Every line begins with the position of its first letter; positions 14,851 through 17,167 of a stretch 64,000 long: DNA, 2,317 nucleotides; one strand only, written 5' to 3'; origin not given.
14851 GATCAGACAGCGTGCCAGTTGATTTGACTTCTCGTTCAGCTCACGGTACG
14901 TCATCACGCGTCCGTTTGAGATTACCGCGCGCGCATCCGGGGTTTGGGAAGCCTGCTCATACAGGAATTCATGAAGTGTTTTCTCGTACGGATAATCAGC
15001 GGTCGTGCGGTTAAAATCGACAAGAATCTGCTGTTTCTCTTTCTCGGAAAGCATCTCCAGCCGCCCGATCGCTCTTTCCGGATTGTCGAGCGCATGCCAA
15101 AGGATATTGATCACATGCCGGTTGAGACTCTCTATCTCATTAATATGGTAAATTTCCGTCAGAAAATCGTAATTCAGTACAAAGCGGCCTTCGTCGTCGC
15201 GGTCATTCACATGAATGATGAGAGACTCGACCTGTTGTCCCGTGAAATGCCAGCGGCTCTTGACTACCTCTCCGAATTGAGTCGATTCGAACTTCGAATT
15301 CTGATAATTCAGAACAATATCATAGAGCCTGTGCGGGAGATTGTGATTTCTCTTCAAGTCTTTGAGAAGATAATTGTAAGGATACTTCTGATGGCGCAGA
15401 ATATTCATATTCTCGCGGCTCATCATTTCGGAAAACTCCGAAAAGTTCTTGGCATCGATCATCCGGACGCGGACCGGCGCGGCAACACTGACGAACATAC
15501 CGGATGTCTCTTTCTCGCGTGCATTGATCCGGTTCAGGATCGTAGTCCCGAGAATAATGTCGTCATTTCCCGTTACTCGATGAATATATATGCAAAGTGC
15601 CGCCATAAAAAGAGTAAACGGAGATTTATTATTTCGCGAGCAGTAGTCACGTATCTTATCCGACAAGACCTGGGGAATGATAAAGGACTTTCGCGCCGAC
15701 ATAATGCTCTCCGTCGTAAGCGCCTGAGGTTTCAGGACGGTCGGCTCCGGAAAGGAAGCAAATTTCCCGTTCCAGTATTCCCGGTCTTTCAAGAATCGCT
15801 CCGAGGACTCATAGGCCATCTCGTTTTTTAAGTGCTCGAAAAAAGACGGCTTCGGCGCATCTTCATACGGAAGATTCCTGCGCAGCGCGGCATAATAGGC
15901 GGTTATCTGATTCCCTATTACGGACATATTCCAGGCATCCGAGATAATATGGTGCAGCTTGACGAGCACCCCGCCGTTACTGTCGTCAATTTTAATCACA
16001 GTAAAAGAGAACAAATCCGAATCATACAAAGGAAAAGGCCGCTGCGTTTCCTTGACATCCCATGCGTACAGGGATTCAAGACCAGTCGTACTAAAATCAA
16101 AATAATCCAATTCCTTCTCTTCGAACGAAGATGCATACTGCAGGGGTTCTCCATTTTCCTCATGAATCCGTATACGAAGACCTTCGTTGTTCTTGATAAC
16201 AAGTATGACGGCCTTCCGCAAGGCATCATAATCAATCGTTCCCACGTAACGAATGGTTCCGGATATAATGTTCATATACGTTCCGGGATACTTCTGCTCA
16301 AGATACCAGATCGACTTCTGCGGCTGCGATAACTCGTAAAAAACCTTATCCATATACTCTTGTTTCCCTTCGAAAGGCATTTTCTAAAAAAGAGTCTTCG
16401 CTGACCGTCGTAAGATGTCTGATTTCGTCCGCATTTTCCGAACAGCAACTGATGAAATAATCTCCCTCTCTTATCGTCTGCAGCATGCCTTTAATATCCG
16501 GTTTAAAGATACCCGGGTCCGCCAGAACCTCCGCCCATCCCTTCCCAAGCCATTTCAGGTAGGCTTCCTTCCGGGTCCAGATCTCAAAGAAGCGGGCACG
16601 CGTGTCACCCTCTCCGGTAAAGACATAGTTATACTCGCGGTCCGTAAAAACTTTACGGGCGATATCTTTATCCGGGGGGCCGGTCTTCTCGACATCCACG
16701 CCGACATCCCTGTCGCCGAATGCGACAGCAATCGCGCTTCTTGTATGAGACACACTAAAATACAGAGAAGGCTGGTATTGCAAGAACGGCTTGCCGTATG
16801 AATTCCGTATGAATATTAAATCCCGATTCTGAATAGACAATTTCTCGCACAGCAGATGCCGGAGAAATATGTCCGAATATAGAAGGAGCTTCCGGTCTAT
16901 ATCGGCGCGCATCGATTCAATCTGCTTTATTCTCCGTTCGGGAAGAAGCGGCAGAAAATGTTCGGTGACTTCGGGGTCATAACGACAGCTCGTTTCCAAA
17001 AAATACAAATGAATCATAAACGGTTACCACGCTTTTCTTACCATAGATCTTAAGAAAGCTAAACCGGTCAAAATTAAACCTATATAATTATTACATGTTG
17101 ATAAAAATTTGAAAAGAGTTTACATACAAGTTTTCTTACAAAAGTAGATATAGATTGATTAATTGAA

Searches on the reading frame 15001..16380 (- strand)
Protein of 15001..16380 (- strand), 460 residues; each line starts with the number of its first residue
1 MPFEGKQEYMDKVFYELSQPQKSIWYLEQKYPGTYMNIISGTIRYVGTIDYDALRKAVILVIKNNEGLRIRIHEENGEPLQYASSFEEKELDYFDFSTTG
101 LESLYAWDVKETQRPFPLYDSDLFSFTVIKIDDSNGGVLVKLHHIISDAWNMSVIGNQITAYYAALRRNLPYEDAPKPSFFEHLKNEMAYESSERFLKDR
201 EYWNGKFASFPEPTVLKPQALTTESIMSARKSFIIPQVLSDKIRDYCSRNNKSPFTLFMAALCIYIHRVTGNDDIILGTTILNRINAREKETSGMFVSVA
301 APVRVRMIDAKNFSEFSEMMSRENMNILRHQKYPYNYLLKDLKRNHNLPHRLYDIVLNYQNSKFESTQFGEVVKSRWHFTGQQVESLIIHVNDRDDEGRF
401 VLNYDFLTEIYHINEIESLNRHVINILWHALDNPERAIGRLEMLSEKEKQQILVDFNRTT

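Call 47: search_solved_structures(query=window:15001-16380:-, max_evalue=1e-10, show_alignments=0)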
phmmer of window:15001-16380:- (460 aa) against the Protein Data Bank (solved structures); distinct sequences matched with E-value up to 1e-10: 37.
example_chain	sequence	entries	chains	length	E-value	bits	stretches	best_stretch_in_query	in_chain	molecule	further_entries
6p1j_A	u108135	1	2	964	4.3e-25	91.9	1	16-459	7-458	Txo2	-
6oyf_A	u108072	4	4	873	7.5e-25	91.2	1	17-459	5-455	Txo1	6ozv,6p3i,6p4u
2jgp_A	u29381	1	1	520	2.4e-24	89.5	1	11-444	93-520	TYROCIDINE SYNTHETASE 3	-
7c1k_A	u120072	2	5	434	6.2e-24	88.1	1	13-360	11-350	Non-ribosomal peptide synthetase modules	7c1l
7c1h_A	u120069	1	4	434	6.2e-24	88.1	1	13-360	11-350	Non-ribosomal peptide synthetase modules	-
7c1p_A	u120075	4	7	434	1.9e-22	83.2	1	13-360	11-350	Non-ribosomal peptide synthetase modules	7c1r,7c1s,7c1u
9rde_A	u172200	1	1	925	1.3e-20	77.2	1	15-445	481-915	Bacitracin synthase 3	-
5u89_A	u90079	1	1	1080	5.2e-20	75.2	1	12-454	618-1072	Amino acid adenylation domain protein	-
12kh_A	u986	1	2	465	1.2e-19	74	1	11-441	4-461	Condensation Domain Protein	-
7kw2_A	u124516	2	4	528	2.1e-17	66.6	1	17-445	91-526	PCP-C didomain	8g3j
4jn3_A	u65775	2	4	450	2.5e-17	66.4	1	106-335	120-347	CDA peptide synthetase I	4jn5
7kvw_A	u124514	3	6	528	2.9e-17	66.2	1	17-445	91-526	PCP-C didomain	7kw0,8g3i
5du9_A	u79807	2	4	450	3.3e-17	66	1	106-335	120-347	CDA peptide synthetase I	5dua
9up2_A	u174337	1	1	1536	4.9e-17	65.4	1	16-365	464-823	PvdL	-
9lcq_A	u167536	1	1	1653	6.1e-17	65.1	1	16-365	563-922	PvdL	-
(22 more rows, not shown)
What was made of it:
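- The starter C subtype and the acyl donor are unresolved (call 47).
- Tried and rejected: Teixobactin, tyrocidine and RzmA-Cs C domains score about equally (call 47).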

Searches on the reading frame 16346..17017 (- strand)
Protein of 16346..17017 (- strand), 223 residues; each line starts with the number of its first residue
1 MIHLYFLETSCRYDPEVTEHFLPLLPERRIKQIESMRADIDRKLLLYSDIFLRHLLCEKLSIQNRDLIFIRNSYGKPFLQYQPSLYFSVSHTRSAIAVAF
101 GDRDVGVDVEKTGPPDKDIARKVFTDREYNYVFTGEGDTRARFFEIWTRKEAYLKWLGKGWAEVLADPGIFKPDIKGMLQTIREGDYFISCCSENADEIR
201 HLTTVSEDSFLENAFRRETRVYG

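Call 9: search_protein_families(library=pfam, proteins=[window:16346-17017:-], max_evalue=0.001)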
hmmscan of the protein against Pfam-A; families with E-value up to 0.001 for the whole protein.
window:16346-17017:- (223 aa): 2 families
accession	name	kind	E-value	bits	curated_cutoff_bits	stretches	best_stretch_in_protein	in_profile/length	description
PF01648.25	ACPS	-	4.7e-14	52.8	25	1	105-163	2-67/111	4'-phosphopantetheinyl transferase superfamily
PF22624.1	AASDHPPT_N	-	3.6e-08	34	27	1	21-99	13-96/100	4'-phosphopantetheinyl transferase, N-terminal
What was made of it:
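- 16346..17017 (-): Sfp-type 4'-phosphopantetheinyl transferase; overlaps the NRPS start codon region by 35 nt. Pfam ACPS and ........_N (call 9).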

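Call 48: search_protein_families(library=ncbifam, proteins=[window:16346-17017:-], max_evalue=0.001)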
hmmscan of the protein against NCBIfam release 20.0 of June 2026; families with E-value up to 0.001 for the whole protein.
window:16346-17017:- (223 aa): 4 families
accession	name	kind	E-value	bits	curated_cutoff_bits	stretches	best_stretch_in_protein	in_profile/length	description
NF047349.1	4PPT_AusB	equivalog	4.1e-17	62.3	225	1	37-173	33-164/205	aureusimine biosynthesis 4'-phosphopantetheinyl transferase AusB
NF042922.1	4PPT_HetI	equivalog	3.1e-14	52.8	370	1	41-163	56-185/235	4'-phosphopantetheinyl transferase HetI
NF007676.0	PRK10351.1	equivalog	4.4e-13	49.3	174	1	70-165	52-151/195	4'-phosphopantetheinyl transferase AcpT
TIGR00556.1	pantethn_trn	domain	1.9e-07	31.2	45.35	1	104-163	4-70/128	phosphopantetheine--protein transferase domain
